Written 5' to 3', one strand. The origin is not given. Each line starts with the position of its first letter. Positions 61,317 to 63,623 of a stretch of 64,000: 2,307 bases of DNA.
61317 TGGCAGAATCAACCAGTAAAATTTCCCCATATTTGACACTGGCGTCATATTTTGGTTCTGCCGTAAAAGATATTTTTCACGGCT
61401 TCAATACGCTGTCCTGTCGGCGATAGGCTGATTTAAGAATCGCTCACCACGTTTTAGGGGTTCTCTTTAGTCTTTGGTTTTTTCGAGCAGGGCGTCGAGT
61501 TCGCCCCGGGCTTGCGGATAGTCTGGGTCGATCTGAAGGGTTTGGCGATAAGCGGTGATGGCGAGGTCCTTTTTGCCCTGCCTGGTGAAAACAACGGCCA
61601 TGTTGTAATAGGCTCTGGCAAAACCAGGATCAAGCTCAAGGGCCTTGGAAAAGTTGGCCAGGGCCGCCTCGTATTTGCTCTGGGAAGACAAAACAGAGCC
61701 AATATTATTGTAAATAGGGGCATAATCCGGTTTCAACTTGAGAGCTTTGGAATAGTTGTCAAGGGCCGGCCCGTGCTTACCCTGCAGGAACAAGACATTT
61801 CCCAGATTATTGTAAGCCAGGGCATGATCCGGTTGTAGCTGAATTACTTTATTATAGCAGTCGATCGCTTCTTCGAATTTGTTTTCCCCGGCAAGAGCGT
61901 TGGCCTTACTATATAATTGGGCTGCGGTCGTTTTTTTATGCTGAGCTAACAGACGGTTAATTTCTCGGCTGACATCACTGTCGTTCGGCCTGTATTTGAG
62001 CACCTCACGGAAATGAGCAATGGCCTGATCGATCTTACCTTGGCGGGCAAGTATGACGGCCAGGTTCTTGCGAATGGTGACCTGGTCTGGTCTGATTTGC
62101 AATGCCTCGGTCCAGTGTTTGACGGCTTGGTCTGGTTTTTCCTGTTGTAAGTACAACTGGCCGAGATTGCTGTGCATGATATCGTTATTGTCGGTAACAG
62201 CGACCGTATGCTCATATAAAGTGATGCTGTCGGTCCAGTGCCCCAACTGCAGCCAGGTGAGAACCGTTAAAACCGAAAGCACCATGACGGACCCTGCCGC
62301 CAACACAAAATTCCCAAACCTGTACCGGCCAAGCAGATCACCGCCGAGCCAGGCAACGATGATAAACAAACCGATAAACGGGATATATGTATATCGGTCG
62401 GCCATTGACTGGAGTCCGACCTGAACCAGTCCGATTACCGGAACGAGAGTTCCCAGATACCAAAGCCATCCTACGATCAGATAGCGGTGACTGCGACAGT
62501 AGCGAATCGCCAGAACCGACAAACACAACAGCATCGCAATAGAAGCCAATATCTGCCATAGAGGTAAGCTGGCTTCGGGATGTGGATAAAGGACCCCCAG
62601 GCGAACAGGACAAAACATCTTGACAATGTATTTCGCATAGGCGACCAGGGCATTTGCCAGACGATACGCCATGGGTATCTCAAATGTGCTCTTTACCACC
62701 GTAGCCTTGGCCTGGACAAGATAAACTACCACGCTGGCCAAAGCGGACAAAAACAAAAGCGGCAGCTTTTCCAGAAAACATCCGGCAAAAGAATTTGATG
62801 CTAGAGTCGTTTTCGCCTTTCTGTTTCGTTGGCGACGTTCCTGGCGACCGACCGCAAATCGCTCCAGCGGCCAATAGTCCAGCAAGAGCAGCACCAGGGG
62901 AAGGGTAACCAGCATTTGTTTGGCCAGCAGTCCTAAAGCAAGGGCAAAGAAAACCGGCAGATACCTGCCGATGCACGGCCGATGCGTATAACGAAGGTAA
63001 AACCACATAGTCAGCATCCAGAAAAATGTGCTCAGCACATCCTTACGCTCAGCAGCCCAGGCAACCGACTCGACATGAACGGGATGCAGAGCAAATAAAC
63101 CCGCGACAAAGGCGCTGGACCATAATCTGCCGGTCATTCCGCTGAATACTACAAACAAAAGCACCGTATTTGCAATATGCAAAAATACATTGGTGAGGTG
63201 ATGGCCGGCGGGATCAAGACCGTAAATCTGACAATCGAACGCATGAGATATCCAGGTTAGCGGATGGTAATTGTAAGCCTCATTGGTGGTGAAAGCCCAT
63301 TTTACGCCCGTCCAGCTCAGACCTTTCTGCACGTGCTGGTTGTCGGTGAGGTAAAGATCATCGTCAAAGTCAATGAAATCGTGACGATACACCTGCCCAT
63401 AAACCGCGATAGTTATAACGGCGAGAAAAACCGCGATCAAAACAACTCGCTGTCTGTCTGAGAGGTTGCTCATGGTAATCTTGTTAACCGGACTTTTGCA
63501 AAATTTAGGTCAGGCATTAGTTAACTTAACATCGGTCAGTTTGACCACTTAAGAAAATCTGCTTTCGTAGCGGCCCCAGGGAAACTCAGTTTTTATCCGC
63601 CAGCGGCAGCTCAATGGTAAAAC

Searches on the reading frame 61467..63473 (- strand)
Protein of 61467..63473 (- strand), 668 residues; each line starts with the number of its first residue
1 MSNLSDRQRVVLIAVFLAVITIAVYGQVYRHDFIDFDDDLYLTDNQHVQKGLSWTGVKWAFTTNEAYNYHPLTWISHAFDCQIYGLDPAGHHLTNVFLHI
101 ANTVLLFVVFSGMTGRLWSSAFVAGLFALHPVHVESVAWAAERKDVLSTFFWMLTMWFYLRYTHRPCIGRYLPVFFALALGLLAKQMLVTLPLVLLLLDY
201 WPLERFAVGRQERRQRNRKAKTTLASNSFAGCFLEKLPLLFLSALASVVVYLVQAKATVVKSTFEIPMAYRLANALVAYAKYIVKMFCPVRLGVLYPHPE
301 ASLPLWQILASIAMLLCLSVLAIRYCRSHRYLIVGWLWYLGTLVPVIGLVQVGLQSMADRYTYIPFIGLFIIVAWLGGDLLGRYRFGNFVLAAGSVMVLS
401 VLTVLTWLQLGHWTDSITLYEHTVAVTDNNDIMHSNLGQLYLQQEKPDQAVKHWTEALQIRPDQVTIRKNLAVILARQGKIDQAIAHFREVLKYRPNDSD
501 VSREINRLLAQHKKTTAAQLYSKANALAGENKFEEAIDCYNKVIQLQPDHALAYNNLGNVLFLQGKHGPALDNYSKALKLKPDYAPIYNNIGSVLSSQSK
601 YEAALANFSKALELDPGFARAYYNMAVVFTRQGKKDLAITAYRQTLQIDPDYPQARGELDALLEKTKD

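Call 26: search_protein_families(library=pfam, proteins=[window:61467-63473:-])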
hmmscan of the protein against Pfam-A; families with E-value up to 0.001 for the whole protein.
window:61467-63473:- (668 aa): 27 families (the best 25 are shown)
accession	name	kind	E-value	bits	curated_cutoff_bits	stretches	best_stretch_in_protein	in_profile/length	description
PF00515.34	TPR_1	-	4.1e-57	188.2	27.8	6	551-584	1-34/34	Tetratricopeptide repeat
PF13414.12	TPR_11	-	1.8e-49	165.6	26.8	5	525-565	2-42/42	TPR repeat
PF07719.23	TPR_2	-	3.8e-45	148.7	27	6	551-584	1-34/34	Tetratricopeptide repeat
PF13181.12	TPR_8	-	7.5e-34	113.4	25.7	3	585-616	1-32/34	Tetratricopeptide repeat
PF13424.12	TPR_12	-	3e-33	114.3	30.1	3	433-494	5-74/77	Tetratricopeptide repeat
PF13432.12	TPR_16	-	2.5e-32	111.3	32.7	3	592-653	4-65/65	Tetratricopeptide repeat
PF13431.12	TPR_17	-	1.7e-27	93.8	24.4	2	539-567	1-29/34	Tetratricopeptide repeat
PF14559.12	TPR_19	-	1.7e-23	83.1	25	2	442-502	2-62/68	Tetratricopeptide repeat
PF13428.12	TPR_14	-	6.5e-22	76.2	23.5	0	437-473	7-43/44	Tetratricopeptide repeat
PF13374.12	TPR_10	-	3.7e-20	71.7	27.5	0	470-493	7-30/42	Tetratricopeptide repeat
PF24575.1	TPR_Slam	-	2.6e-17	63.6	35.2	0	472-519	54-101/104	Surface lipoprotein assembly modifier, N-terminal TPR repeats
PF13371.12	TPR_9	-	8.3e-17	61.4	35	1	437-503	1-67/73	Tetratricopeptide repeat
PF13176.12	TPR_7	-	4.5e-16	57.9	27.9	0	621-652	1-32/36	Tetratricopeptide repeat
PF13174.12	TPR_6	-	6e-13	48.9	26.3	0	621-651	2-32/33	Tetratricopeptide repeat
PF23914.1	TPR_CcmH_CycH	-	3.6e-11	43.6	42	1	545-648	44-150/158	Cytochrome c-type biogenesis protein H TPR domain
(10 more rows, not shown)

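Call 56: find_encoding_contigs(protein=window:61467-63473:-, flank=10000, max_places=4)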
Protein window:61467-63473:- (668 aa): 9 contigs read that carry it; 4 places shown.
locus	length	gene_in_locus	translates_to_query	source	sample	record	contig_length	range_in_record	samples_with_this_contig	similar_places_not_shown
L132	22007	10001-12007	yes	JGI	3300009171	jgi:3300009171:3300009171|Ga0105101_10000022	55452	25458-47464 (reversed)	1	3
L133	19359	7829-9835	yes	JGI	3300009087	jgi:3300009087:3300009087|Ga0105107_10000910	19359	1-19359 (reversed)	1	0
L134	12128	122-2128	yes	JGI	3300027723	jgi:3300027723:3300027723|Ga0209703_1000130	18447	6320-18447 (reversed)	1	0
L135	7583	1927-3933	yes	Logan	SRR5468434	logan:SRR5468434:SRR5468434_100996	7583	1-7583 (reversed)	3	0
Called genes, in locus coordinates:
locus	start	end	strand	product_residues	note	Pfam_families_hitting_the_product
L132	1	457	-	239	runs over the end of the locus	PF02742:Fe_dep_repr_C, PF04023:FeoA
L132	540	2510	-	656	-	PF01926:MMR_HSR1, PF02421:FeoB_N, PF07670:Gate, PF07664:FeoB_C, PF07670:Gate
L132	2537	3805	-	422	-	PF04966:OprB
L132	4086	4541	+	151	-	PF01475:FUR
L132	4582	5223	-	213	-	PF00565:SNase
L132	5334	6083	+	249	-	-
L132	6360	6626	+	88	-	PF00312:Ribosomal_S15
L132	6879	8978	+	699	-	PF01138:RNase_PH, PF03725:RNase_PH_C, PF01138:RNase_PH, PF00013:KH_1, PF22675:KH-I_KHDC4-BBP (weak), PF00575:S1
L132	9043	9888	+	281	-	PF00512:HisKA, PF02518:HATPase_c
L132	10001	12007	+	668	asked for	PF13424:TPR_12, PF13432:TPR_16, PF14559:TPR_19, PF00515:TPR_1, PF13424:TPR_12, PF13432:TPR_16, PF13414:TPR_11, PF00515:TPR_1, +27 more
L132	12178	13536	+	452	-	PF00072:Response_reg, PF00158:Sigma54_activat, PF00493:MCM (weak), PF14532:Sigma54_activ_2, PF07728:AAA_5, PF25601:AAA_lid_14, PF02954:HTH_8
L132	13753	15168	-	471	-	PF22694:CtpB_N-like, PF00595:PDZ, PF13180:PDZ_2, PF17820:PDZ_6, PF03572:Peptidase_S41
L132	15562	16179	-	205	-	PF00072:Response_reg, PF00196:GerE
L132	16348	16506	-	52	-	-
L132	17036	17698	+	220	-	PF00072:Response_reg, PF00196:GerE, PF08281:Sigma70_r4_2 (weak)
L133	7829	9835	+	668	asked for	PF13424:TPR_12, PF13432:TPR_16, PF14559:TPR_19, PF00515:TPR_1, PF13424:TPR_12, PF13432:TPR_16, PF13414:TPR_11, PF00515:TPR_1, +27 more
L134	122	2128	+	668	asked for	PF13424:TPR_12, PF13432:TPR_16, PF14559:TPR_19, PF00515:TPR_1, PF13424:TPR_12, PF13432:TPR_16, PF13414:TPR_11, PF00515:TPR_1, +27 more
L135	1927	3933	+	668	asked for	PF13424:TPR_12, PF13432:TPR_16, PF14559:TPR_19, PF00515:TPR_1, PF13424:TPR_12, PF13432:TPR_16, PF13414:TPR_11, PF00515:TPR_1, +27 more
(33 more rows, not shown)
